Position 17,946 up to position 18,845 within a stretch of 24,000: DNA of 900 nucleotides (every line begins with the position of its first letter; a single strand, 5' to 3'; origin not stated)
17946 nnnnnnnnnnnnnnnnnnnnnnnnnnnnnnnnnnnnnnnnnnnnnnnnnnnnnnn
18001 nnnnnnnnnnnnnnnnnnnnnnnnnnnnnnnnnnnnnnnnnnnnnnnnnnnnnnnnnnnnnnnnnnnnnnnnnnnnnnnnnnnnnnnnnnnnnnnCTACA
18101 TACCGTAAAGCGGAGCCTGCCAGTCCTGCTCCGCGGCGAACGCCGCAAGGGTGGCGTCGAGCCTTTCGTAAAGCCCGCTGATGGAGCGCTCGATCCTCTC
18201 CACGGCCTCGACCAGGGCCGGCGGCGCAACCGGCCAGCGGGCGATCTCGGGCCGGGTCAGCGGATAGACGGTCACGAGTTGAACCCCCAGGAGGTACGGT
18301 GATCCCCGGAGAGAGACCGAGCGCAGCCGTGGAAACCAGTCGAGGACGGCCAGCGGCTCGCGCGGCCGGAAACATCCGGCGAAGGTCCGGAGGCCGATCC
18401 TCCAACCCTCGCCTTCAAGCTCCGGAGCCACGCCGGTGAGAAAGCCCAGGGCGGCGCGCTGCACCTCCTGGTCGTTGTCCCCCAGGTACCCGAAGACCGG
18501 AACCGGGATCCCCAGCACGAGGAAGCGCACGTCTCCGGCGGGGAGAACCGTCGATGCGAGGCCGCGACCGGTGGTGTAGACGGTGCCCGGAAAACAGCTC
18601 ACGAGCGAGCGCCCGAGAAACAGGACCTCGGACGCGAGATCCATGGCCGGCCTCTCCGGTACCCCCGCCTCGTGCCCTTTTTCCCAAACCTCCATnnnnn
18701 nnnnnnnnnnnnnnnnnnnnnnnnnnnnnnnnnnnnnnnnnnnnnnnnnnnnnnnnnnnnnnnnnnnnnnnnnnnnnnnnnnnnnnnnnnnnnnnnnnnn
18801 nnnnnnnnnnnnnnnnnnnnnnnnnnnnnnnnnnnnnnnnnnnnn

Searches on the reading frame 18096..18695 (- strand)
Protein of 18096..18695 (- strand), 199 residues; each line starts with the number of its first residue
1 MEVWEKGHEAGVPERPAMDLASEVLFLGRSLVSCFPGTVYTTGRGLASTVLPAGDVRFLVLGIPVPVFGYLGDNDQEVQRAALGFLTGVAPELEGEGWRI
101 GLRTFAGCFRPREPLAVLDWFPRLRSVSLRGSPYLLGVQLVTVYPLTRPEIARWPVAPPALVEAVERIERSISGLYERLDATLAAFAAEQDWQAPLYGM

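Call 5: search_protein_families(library=pfam, proteins=[window:18096-18695:-], max_evalue=0.01)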
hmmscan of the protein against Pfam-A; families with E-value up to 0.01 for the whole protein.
window:18096-18695:- (199 aa): 0 families

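Call 8: search_protein_families(library=ncbifam, proteins=[window:18096-18695:-], max_evalue=0.1)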
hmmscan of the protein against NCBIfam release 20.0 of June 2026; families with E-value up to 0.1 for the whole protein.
window:18096-18695:- (199 aa): 0 families

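Call 9: find_homologous_proteins(query=window:18096-18695:-, max_evalue=0.01)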
Query window:18096-18695:- (199 aa): 2 proteins with E <= 0.01 among 1252 candidates.
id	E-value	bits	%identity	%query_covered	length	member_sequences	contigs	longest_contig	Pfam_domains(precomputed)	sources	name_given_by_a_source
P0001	5.1e-128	442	100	100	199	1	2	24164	-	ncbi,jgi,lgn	-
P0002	2.7e-47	179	51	91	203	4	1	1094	-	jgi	-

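Call 11: find_encoding_contigs(protein=P0002, flank=10000)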
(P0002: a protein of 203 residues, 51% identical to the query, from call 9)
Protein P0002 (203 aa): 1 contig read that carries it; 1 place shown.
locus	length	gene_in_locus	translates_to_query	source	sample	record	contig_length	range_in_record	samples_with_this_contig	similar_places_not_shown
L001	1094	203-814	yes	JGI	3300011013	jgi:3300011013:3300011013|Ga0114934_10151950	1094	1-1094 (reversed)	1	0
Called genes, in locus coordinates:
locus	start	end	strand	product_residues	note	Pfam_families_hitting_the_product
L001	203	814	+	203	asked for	-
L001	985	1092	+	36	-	?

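Call 12: find_encoding_contigs(protein=P0001, flank=10000)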
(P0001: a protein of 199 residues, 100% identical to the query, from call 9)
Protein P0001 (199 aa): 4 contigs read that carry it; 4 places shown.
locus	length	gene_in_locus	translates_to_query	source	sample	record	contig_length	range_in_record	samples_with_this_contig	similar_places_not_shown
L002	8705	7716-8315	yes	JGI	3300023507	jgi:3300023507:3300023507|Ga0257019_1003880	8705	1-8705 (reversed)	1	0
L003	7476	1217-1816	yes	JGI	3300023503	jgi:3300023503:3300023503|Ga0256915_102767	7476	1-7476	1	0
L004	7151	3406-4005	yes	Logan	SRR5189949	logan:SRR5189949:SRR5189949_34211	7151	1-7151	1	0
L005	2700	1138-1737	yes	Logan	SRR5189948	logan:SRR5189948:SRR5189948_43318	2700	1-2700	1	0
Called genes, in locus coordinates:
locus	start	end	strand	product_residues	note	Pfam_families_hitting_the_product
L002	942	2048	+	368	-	PF01841:Transglut_core, PF13424:TPR_12 (weak), PF13432:TPR_16, PF00515:TPR_1 (weak), PF07719:TPR_2 (weak), PF13424:TPR_12 (weak), PF13414:TPR_11, PF14559:TPR_19 (weak), +9 more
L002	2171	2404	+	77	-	-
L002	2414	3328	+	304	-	-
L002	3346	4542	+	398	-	PF02073:Peptidase_M29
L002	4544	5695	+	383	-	PF00004:AAA (weak), PF07724:AAA_2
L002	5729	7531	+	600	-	PF16697:Yop-YscD_cpl, PF00498:FHA, PF00158:Sigma54_activat, PF14532:Sigma54_activ_2, PF25601:AAA_lid_14, PF02954:HTH_8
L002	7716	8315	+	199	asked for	-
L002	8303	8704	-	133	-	?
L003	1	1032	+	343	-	?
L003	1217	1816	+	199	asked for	-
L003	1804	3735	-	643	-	PF19580:Exo_endo_phos_3 (weak)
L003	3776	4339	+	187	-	PF01923:Cob_adeno_trans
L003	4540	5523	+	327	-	PF02562:PhoH, PF13245:AAA_19, PF13604:AAA_30 (weak)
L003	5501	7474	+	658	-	?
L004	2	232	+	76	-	?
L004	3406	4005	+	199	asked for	-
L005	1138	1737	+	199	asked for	-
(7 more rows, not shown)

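Call 27: search_protein_representatives(alignment_id=A1)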
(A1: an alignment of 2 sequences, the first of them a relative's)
Query: 2 sequences, 209 profile positions. Proteins with E-value up to 0.001 (for the whole library): 11; up to 1e-10: 10; up to 1e-30: 3. The best 11 are listed.
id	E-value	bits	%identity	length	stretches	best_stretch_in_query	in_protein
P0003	2.4e-61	223.2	-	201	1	18-207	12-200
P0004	2.6e-45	170.7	-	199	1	24-196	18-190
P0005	1.2e-32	129.4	-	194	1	22-196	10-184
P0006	1.4e-30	122.6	-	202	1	20-190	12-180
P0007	4.1e-30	121.1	-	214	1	23-191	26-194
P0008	1.8e-27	112.5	-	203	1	30-190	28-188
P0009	8.2e-15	71.1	-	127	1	91-189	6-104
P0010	7.0e-13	64.8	-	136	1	76-190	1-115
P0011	9.2e-12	61.2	-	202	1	19-190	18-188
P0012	1.1e-11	61.0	-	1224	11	127-184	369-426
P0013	2.6e-04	36.8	-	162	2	133-190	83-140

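Call 31: find_homologous_proteins(query=A4, max_evalue=0.001)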
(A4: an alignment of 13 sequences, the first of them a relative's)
Query A4 (13 sequences) (199 aa, profile of the alignment): 5 proteins with E <= 0.001 among 8000 candidates.
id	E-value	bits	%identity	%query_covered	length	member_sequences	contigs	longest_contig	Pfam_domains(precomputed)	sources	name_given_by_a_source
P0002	7.0e-75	269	51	91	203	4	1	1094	-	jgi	-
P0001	6.3e-71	256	100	100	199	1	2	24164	-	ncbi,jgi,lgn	-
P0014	2.0e-62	228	35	90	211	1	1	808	-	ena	-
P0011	5.2e-60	220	27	83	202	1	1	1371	-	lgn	-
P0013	4.5e-36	142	44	24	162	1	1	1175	PF10415.15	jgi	jgi:hypothetical protein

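Call 33: find_encoding_contigs(protein=P0011, flank=3000)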
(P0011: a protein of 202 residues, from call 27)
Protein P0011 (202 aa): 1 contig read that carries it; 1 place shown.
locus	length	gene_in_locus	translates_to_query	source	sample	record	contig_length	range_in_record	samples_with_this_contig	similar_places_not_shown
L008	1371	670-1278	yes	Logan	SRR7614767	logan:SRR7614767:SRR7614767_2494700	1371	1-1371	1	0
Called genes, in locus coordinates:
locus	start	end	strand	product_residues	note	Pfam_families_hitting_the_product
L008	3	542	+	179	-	?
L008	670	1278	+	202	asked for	-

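Call 34: find_encoding_contigs(protein=P0014, flank=3000)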
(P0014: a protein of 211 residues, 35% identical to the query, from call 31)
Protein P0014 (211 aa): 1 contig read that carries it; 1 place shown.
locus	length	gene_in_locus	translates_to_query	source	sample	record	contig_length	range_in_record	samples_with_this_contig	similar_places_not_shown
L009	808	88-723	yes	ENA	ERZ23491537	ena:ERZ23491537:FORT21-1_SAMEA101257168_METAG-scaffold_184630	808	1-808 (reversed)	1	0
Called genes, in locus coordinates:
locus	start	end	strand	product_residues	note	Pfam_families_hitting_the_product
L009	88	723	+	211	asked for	-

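Call 39: find_related_loci(query=A5, collection=metagenome_contigs, flank=4000)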
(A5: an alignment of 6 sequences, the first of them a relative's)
Query A5 (199 aa) in metagenome_contigs; peptide patterns used: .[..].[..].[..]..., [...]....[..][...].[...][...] (x = any residue, [..] = any of these).
232 stretches matched a pattern; 7 encode a relative of the query (tblastn E <= 1e-3); 7 distinct loci.
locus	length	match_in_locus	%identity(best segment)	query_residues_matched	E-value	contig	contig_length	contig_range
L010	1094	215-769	51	8-189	1e-55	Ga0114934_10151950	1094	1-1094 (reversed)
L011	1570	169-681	48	19-189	2e-50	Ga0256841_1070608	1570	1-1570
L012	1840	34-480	54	41-189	2e-48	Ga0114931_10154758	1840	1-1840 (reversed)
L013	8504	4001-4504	44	17-184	2e-41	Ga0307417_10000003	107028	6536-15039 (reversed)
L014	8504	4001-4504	44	17-184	2e-41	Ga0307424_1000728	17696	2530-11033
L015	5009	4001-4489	42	22-184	2e-38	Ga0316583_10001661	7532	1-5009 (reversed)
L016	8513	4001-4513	39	13-183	4e-29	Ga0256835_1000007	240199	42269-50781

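Call 49: search_protein_families(library=pfam, proteins=[L013:24-761:+, L013:1000-1680:+, L013:1752-3560:+, L015:1737-3563:+, L016:1915-3765:+, L016:4717-6525:-, L016:6577-7257:-, L016:1256-1939:-], max_evalue=0.0001)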
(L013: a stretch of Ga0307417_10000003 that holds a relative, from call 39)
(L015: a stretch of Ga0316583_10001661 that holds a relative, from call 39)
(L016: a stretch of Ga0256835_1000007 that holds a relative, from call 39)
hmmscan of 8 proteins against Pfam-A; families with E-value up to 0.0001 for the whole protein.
L013:24-761:+ (245 aa): 1 family
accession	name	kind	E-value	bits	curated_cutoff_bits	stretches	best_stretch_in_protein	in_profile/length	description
PF07724.20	AAA_2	-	1.9e-06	28.5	27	1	6-137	79-164/166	AAA domain (Cdc48 subfamily)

L013:1000-1680:+ (226 aa): 0 families

L013:1752-3560:+ (602 aa): 7 families
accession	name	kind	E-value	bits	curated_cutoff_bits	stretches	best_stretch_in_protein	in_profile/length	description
PF00158.32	Sigma54_activat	-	6.8e-61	205.3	20.2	1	290-455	1-167/168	Sigma-54 interaction domain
PF14532.12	Sigma54_activ_2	-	8.6e-21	75.1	25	1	291-460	1-138/138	Sigma-54 interaction domain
PF00498.31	FHA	-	4.1e-20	72.4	20.7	1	26-88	1-66/67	FHA domain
PF25601.1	AAA_lid_14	-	1.6e-19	70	27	1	461-539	1-78/87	AAA+ ATPase lid domain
PF16697.10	Yop-YscD_cpl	-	9.3e-16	58.3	33.2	1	18-97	12-92/94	Inner membrane component of T3SS, cytoplasmic domain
PF02954.25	HTH_8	-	1.1e-12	47.9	22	1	563-600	5-42/42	Bacterial regulatory protein, Fis family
PF07728.20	AAA_5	-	8.7e-06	26.2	22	1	313-430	1-122/139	AAA domain (dynein-related subfamily)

L015:1737-3563:+ (608 aa): 7 families
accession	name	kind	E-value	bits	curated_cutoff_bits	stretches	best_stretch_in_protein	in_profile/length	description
PF00158.32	Sigma54_activat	-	6.4e-61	205.3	20.2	1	296-461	1-167/168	Sigma-54 interaction domain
PF25601.1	AAA_lid_14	-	1.9e-21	76.1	27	1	467-549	1-82/87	AAA+ ATPase lid domain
PF14532.12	Sigma54_activ_2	-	2e-21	77.1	25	1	297-466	1-138/138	Sigma-54 interaction domain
PF00498.31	FHA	-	2.9e-19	69.7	20.7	1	32-94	1-66/67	FHA domain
PF16697.10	Yop-YscD_cpl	-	2.3e-15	57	33.2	1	23-103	11-92/94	Inner membrane component of T3SS, cytoplasmic domain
PF02954.25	HTH_8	-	1.6e-11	44.1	22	1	569-606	5-42/42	Bacterial regulatory protein, Fis family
PF07728.20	AAA_5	-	1.8e-05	25.2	22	1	320-439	2-125/139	AAA domain (dynein-related subfamily)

L016:1915-3765:+ (616 aa): 1 family
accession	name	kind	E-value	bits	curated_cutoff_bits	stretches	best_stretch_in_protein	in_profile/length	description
PF03372.29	Exo_endo_phos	-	5.2e-07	30.1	24.5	1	303-572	25-225/225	Endonuclease/Exonuclease/phosphatase family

L016:4717-6525:- (602 aa): 8 families
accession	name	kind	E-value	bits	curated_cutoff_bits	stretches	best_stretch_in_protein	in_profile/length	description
PF00158.32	Sigma54_activat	-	5.5e-62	208.8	20.2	1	291-456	2-168/168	Sigma-54 interaction domain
PF25601.1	AAA_lid_14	-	5.7e-23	81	27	1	461-539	1-78/87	AAA+ ATPase lid domain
PF14532.12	Sigma54_activ_2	-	4.3e-22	79.3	25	1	291-460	1-138/138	Sigma-54 interaction domain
PF00498.31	FHA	-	6.5e-18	65.4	20.7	1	26-88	1-66/67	FHA domain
PF02954.25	HTH_8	-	2.2e-15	56.5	22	1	561-599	4-42/42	Bacterial regulatory protein, Fis family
PF16697.10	Yop-YscD_cpl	-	2e-11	44.5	33.2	1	18-96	12-91/94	Inner membrane component of T3SS, cytoplasmic domain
PF07728.20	AAA_5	-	5.1e-07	30.2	22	1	313-432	1-124/139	AAA domain (dynein-related subfamily)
PF01078.27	Mg_chelatase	-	7.5e-06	25.9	20.3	0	368-432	93-159/207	Magnesium chelatase, subunit ChlI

L016:6577-7257:- (226 aa): 0 families

L016:1256-1939:- (227 aa): 1 family
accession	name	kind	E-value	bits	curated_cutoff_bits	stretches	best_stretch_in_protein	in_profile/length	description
PF01923.23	Cob_adeno_trans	-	1.5e-54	185.1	24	1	49-208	1-170/171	Cobalamin adenosyltransferase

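Call 50: predict_structure(alignment_id=A6)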
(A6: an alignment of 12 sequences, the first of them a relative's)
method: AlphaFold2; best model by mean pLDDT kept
length: 199 residues; sequences in the alignment: 12
mean_pLDDT: 83.7   pTM: 0.80
mean pLDDT of the five models: 83.7, 83.6, 82.6, 81.8, 81.2
residues with pLDDT >= 90: 115; 70-90: 44; 50-70: 22; < 50: 18
segments of 3 or more residues with pLDDT < 50: 2-5, 7-13, 194-199
pLDDT, mean of each block of 10 residues (from residue 1): 46 58 93 93 93 94 89 75 97 95 83 77 82 83 95 90 96 95 87 49
secondary structure, 60 per line:
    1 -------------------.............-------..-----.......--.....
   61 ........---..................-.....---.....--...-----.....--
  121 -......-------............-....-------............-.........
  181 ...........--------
elements in order: H20-32 E47-53 E56-68 H72-89 H91-95 E99-103 H114-118 H122-127 E135-146 H148-151 H159-170 H172-191

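Call 53: fold_search(model_id=the predicted structure, library=pdb)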
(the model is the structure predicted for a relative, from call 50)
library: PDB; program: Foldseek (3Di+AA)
matches with E <= 10: 267; with E <= 0.001: 0
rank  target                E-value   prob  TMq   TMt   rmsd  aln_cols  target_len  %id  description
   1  6w17_D                4.0e-02  0.69  0.31  0.23  13.2       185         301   14  Structure of Dip1-activated Arp2/3 complex with nucleated actin filament (released 2020-08-12)
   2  3kxy_J                5.3e-02  0.47  0.26  0.34  11.0       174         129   12  Crystal Structure of the ExsC-ExsE Complex (released 2010-06-30)
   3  3kxy_H                5.3e-02  0.35  0.23  0.30  11.0       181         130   12  Crystal Structure of the ExsC-ExsE Complex (released 2010-06-30)
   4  3kxy_B                8.3e-02  0.30  0.23  0.31  11.9       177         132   12  Crystal Structure of the ExsC-ExsE Complex (released 2010-06-30)
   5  7p8p_D                1.2e-01  0.16  0.19  0.25  15.0       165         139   12  Crystal structure of Fhit covalently bound to a nucleotide (released 2022-06-01)
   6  2fm8_B                1.3e-01  0.60  0.30  0.42   9.0       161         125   10  Crystal Structure of the Salmonella Secretion Chaperone InvB in Complex with SipA (released 2006-03-21)
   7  1u2v_D                1.6e-01  0.44  0.30  0.23  11.5       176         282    7  Crystal structure of Arp2/3 complex with bound ADP and calcium (released 2004-11-09)
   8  3kxy_A                1.6e-01  0.35  0.27  0.36  11.6       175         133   12  Crystal Structure of the ExsC-ExsE Complex (released 2010-06-30)
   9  6w18_D                2.0e-01  0.30  0.30  0.23  14.3       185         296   12  Structure of S. pombe Arp2/3 complex in inactive state (released 2020-08-12)
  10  6a29_E                2.0e-01  0.25  0.28  0.21  16.3       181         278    9  Crystal structure of PprA A139R mutant (released 2018-12-26)
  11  2p9i_D                2.8e-01  0.30  0.29  0.23  11.2       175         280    8  Crystal Structure of bovine Arp2/3 Complex co-crystallized with ADP and crosslinked with gluteraldehyde (released 2007-05-29)
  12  2fm8_A                2.9e-01  0.38  0.30  0.39   8.8       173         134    9  Crystal Structure of the Salmonella Secretion Chaperone InvB in Complex with SipA (released 2006-03-21)
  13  2p9s_D                2.9e-01  0.30  0.30  0.23  10.4       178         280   10  Structure of bovine Arp2/3 complex co-crystallized with ATP/Mg2+ (released 2007-05-29)
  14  1k3s_B                3.1e-01  0.33  0.26  0.41   8.6       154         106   12  Type III Secretion Chaperone SigE (released 2001-11-28)
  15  2p9u_D                3.1e-01  0.28  0.29  0.23  10.6       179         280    8  Crystal structure of bovine Arp2/3 complex co-crystallized with AMP-PNP and calcium (released 2007-05-29)
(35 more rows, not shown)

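Call 59: search_solved_structures(query=A6, max_evalue=10)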
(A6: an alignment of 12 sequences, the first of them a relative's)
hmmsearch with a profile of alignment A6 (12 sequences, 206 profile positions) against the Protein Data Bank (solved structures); distinct sequences matched with E-value up to 10: 1.
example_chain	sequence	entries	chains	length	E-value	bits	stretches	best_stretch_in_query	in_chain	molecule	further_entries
9v6v_A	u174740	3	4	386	0.79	12.1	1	143-174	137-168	Hyoscyamine 6-dioxygenase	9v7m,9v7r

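Call 83: search_protein_families(library=pfam, alignment_id=A6, max_evalue=5)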
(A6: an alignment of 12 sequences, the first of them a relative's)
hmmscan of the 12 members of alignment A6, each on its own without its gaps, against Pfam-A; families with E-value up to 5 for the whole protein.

A. member 1, P0001 (199 aa): 0 families

B. families by the number of members that match (of 12 scanned): 1 family
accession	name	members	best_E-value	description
PF14841.11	FliG_M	1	0.058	FliG middle domain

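Call 84: search_protein_families(library=padloc, proteins=[window:18096-18695:-, L013:1000-1680:+], max_evalue=0.01)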
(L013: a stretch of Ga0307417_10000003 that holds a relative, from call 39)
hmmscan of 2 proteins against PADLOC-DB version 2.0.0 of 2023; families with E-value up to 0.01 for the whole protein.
window:18096-18695:- (199 aa): 0 families

L013:1000-1680:+ (226 aa): 0 families

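Call 107: fold_search(model_id=the predicted structure, library=viral)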
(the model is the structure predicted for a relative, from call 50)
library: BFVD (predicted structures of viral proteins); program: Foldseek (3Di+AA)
matches with E <= 10: 414; with E <= 0.001: 0
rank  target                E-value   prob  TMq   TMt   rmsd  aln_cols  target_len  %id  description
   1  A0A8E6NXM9            2.5e-02  0.54  0.28  0.29  11.9       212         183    8  Uncharacterized protein [Acinetobacter phage vB_AbaP_WU2001]
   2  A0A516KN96            1.3e-01  0.08  0.14  0.16  17.4       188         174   14  (no name in the UniProt tables at hand)
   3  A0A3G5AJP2            1.9e-01  0.07  0.15  0.15  19.8       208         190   12  Uncharacterized protein [Sylvanvirus sp.]
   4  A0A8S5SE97            2.1e-01  0.10  0.15  0.19  18.9       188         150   10  Uncharacterized protein [Siphoviridae sp. ctnpt50]
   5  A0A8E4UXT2            2.4e-01  0.20  0.20  0.30  11.1       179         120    6  Uncharacterized protein [Maribacter phage Colly_1]
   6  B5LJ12                3.6e-01  0.08  0.17  0.19  23.8       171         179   14  HIT domain-containing protein [Mycobacterium phage Myrna]
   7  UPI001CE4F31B         4.6e-01  0.04  0.14  0.15  20.2       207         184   10  (no name look-up for this kind of identifier)
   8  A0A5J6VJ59            5.8e-01  0.35  0.39  0.10  13.0       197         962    7  Insulinase [Megaviridae environmental sample]
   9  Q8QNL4                6.4e-01  0.04  0.16  0.17  19.7       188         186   13  EsV-1-53 [Ectocarpus siliculosus virus 1 (isolate New Zealand/Kaikoura/1988)]
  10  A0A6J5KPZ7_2          6.4e-01  0.04  0.14  0.05  15.9       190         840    9  Cytidine and deoxycytidylate deaminase domain containing protein [uncultured Caudovirales phage]
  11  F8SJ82                6.8e-01  0.11  0.18  0.15  16.6       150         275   13  Uncharacterized protein 239 [Pseudomonas phage PhiPA3]
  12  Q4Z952                7.2e-01  0.20  0.15  0.24  11.1        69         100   16  ORF127 [Staphylococcus phage Twort (strain DSM 17442 / HER 48)]
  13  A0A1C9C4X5            7.2e-01  0.14  0.19  0.29   8.5       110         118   12  Uncharacterized protein [Heterosigma akashiwo virus 01]
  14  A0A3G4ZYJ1            7.2e-01  0.11  0.22  0.17  11.2       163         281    7  Protein kinase domain-containing protein [Faunusvirus sp.]
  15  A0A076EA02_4          7.2e-01  0.08  0.24  0.06  19.9       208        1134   12  RNA-directed RNA polymerase L [South Bay virus]
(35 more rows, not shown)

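Call 112: search_protein_families(library=pfam, proteins=[L013:1000-1680:+], max_evalue=0.01)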
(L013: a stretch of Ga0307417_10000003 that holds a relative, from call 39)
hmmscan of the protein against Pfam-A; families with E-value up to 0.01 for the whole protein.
L013:1000-1680:+ (226 aa): 0 families
